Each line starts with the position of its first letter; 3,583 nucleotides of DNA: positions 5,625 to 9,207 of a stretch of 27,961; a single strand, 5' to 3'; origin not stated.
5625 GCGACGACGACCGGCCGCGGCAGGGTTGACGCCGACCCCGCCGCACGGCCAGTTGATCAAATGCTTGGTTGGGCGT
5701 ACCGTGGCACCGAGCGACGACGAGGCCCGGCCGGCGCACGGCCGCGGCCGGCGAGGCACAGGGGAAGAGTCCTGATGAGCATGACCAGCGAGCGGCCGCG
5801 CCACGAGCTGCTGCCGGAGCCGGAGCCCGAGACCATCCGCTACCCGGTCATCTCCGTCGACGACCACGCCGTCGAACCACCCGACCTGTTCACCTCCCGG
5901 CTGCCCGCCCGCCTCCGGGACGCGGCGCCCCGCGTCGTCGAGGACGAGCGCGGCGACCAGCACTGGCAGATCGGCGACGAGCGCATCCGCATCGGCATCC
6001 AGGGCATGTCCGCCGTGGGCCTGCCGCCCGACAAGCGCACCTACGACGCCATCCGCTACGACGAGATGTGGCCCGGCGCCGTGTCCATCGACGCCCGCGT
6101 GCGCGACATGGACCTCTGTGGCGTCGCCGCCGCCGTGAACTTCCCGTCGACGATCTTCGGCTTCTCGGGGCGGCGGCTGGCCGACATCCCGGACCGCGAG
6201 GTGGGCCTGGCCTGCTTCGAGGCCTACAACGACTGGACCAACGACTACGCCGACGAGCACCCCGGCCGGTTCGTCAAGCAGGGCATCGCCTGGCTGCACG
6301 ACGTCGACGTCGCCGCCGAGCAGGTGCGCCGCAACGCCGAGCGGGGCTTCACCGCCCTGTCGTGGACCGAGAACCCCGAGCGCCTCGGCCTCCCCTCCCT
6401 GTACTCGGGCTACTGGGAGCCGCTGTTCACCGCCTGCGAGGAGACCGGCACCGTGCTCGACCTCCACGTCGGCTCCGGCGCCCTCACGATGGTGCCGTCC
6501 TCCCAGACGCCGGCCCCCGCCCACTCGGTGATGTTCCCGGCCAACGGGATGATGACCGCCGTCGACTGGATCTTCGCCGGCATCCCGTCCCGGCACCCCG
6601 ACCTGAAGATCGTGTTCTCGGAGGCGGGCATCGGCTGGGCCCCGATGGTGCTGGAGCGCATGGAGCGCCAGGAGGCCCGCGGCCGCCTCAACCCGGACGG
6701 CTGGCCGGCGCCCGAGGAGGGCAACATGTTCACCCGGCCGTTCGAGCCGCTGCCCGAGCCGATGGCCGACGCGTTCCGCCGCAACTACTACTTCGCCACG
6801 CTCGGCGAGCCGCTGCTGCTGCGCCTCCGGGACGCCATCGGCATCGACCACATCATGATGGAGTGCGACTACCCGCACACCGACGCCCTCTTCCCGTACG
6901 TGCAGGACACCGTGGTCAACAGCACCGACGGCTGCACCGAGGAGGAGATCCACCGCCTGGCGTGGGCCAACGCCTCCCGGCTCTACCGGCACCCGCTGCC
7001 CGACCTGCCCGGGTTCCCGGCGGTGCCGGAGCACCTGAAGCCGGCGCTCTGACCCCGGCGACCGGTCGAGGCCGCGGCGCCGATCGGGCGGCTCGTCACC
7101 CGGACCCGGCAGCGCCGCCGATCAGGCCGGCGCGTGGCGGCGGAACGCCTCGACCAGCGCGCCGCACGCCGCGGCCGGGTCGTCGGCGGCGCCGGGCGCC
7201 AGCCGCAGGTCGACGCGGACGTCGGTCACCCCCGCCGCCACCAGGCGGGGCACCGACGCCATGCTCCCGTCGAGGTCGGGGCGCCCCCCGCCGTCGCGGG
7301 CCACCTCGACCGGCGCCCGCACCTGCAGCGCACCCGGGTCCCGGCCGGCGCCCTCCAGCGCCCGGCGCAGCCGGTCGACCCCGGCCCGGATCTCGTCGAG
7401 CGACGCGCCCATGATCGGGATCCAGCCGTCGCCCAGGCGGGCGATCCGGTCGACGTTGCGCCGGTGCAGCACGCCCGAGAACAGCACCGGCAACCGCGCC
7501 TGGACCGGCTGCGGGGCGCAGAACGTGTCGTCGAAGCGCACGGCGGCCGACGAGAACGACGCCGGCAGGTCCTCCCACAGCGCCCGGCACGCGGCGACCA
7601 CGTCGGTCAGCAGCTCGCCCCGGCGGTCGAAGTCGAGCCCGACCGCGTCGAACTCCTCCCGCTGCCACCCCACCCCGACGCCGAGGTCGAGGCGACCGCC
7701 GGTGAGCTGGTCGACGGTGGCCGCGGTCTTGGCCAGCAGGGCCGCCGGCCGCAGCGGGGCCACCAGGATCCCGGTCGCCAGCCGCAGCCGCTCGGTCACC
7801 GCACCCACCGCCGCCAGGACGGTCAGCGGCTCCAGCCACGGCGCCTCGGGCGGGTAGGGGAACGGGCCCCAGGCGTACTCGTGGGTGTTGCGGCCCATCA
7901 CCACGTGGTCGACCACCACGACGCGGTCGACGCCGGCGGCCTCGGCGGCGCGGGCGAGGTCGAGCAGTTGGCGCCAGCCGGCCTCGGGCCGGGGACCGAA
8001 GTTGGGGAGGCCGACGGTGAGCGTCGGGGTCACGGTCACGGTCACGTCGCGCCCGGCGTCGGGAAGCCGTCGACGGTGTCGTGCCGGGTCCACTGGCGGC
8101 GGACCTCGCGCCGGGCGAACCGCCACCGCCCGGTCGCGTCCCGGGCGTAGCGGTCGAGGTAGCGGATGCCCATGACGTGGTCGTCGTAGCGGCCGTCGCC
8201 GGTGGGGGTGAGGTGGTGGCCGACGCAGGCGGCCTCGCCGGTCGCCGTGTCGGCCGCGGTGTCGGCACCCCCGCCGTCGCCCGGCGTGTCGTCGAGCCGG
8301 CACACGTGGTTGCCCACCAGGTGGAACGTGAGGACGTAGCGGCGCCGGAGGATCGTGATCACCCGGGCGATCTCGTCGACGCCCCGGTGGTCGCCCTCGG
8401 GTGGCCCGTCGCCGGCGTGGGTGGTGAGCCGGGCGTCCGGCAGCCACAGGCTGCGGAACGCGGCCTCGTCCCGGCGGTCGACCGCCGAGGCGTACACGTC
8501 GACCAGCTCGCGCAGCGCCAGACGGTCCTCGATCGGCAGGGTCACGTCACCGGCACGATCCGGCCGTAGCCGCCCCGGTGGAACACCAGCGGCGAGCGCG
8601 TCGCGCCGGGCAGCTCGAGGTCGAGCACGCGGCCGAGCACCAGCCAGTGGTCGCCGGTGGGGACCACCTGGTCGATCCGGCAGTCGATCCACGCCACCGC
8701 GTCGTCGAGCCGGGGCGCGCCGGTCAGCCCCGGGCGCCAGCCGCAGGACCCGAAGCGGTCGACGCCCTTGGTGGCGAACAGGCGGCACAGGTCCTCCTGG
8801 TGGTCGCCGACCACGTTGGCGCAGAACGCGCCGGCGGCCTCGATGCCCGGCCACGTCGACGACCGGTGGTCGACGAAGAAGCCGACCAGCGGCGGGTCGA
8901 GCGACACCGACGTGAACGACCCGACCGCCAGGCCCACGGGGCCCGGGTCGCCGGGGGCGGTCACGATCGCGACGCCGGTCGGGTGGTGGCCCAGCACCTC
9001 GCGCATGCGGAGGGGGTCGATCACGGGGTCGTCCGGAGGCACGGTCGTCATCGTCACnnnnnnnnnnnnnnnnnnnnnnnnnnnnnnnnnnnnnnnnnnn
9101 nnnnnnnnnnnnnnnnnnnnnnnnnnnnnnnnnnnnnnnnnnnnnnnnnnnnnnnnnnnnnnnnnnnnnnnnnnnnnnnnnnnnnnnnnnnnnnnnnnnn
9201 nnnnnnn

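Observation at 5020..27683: Six copies of a KstR2-like operator define a dispersed, non-canonical catabolic regulon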

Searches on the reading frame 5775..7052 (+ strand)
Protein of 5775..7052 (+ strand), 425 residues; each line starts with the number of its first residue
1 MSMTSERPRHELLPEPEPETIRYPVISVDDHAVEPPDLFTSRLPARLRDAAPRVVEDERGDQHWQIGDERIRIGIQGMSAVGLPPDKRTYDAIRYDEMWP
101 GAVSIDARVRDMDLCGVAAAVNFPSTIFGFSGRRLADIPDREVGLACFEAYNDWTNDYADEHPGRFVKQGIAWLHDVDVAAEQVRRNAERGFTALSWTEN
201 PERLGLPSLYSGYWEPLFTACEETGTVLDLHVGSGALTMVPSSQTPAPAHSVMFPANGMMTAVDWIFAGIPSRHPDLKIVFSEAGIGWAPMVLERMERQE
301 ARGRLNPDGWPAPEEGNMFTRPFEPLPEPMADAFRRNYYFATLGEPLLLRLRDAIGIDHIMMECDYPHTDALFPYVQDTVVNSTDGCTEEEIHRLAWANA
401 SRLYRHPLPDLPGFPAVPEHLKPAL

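Call 8: search_protein_families(library=pfam, proteins=[window:5775-7052:+])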
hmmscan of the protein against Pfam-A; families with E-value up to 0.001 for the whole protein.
window:5775-7052:+ (425 aa): 1 family
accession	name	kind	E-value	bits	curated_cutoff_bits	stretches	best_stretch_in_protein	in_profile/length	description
PF04909.20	Amidohydro_2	-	1.3e-22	81.3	26.4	1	147-405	61-288/289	Amidohydrolase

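Call 66: search_protein_families(library=ncbifam, max_evalue=1e-10, proteins=[window:5775-7052:+])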
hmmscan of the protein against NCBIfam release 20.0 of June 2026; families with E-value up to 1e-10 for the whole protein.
window:5775-7052:+ (425 aa): 0 families

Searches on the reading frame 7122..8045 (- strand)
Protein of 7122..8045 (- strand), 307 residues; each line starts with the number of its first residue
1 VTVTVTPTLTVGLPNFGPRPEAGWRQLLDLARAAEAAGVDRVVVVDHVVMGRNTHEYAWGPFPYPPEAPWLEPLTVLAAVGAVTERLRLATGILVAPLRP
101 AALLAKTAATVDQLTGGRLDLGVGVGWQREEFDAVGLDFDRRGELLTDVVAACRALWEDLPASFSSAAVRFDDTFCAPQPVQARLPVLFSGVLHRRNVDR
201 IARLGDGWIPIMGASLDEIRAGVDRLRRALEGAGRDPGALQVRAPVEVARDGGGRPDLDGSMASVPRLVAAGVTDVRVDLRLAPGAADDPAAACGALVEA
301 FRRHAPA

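Call 8: search_protein_families(library=pfam, proteins=[window:7122-8045:-])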
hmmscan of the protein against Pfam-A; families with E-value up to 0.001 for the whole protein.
window:7122-8045:- (307 aa): 1 family
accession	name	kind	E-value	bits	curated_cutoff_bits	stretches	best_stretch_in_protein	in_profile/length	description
PF00296.26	Bac_luciferase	-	1.9e-47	162.6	27.9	1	21-249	19-229/314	Luciferase-like monooxygenase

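Call 66: search_protein_families(library=ncbifam, max_evalue=1e-10, proteins=[window:7122-8045:-])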
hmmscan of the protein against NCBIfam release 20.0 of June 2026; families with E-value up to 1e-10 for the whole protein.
window:7122-8045:- (307 aa): 17 families
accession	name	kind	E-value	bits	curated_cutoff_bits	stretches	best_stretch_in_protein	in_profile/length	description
TIGR03619.1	F420_Rv2161c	subfamily_domain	3e-64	217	166.9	1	29-279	2-246/247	TIGR03619 family F420-dependent LLM class oxidoreductase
TIGR03560.1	F420_Rv1855c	subfamily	1.5e-34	119.8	231.4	1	20-241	8-223/227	TIGR03560 family F420-dependent LLM class oxidoreductase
TIGR03621.1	F420_MSMEG_2516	subfamily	3.4e-29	101.9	213.15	1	73-191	42-157/295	TIGR03621 family F420-dependent LLM class oxidoreductase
TIGR03571.1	lucif_BA3436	subfamily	1.5e-26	93.4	303.9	1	24-237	30-232/304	TIGR03571 family LLM class oxidoreductase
TIGR03856.1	F420_MSMEG_2906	subfamily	3.4e-23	82.5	243.7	1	18-278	9-229/249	LLM class F420-dependent oxidoreductase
TIGR04020.1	seco_metab_LLM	subfamily_domain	1.8e-21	76.6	244.45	1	72-242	52-223/341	MupA/Atu3671 family FMN-dependent luciferase-like monooxygenase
TIGR04021.1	LLM_DMSO2_sfnG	equivalog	7.8e-20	71.5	382.95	1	72-240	62-230/350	dimethylsulfone monooxygenase SfnG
TIGR03857.1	F420_MSMEG_2249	hypoth_equivalog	1.5e-17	63.9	218.4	1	76-251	45-217/329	TIGR03857 family LLM class F420-dependent oxidoreductase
TIGR04027.1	LLM_KPN_01858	hypoth_equivalog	1e-15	57.5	412.9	1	72-160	53-141/326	putative FMN-dependent luciferase-like monooxygenase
TIGR03564.1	F420_MSMEG_4879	subfamily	1.2e-13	51.3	234.25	1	71-248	24-200/265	TIGR03564 family F420-dependent LLM class oxidoreductase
TIGR03555.1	F420_mer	equivalog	1.4e-13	51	348.7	1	55-246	26-210/325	5,10-methylenetetrahydromethanopterin reductase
TIGR03557.1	F420_G6P_family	subfamily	1.7e-13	50.4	210.4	1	22-212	10-189/316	TIGR03557 family F420-dependent LLM class oxidoreductase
NF002619.0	PRK02271.1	equivalog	2.2e-13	50.2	276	1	73-244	42-209/329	5,10-methylenetetrahydromethanopterin reductase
TIGR03612.1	RutA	equivalog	8.1e-13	48.6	498.3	1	71-191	65-188/355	pyrimidine utilization protein A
TIGR03559.1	F420_Rv3520c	subfamily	9.3e-13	47.9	335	0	73-157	40-124/325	LLM class F420-dependent oxidoreductase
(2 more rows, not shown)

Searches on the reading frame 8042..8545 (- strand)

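Call 8: search_protein_families(library=pfam, proteins=[window:8042-8545:-])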
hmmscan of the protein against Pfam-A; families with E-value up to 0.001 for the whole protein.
window:8042-8545:- (167 aa): 1 family
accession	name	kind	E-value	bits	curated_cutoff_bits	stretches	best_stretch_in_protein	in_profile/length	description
PF13577.12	SnoaL_4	-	2.3e-20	73.3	24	1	5-146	3-125/126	SnoaL-like domain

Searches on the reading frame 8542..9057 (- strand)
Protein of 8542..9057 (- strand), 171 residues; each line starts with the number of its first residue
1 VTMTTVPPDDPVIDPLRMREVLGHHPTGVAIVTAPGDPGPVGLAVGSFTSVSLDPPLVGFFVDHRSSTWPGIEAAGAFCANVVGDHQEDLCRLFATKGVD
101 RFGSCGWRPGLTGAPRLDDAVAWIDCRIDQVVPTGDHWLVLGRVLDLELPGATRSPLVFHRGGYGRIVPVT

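Call 8: search_protein_families(library=pfam, proteins=[window:8542-9057:-])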
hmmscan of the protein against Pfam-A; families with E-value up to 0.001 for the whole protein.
window:8542-9057:- (171 aa): 1 family
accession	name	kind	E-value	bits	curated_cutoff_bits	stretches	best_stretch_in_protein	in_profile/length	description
PF01613.24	Flavin_Reduct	-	1.4e-44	152.3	27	1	23-166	2-151/153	Flavin reductase like domain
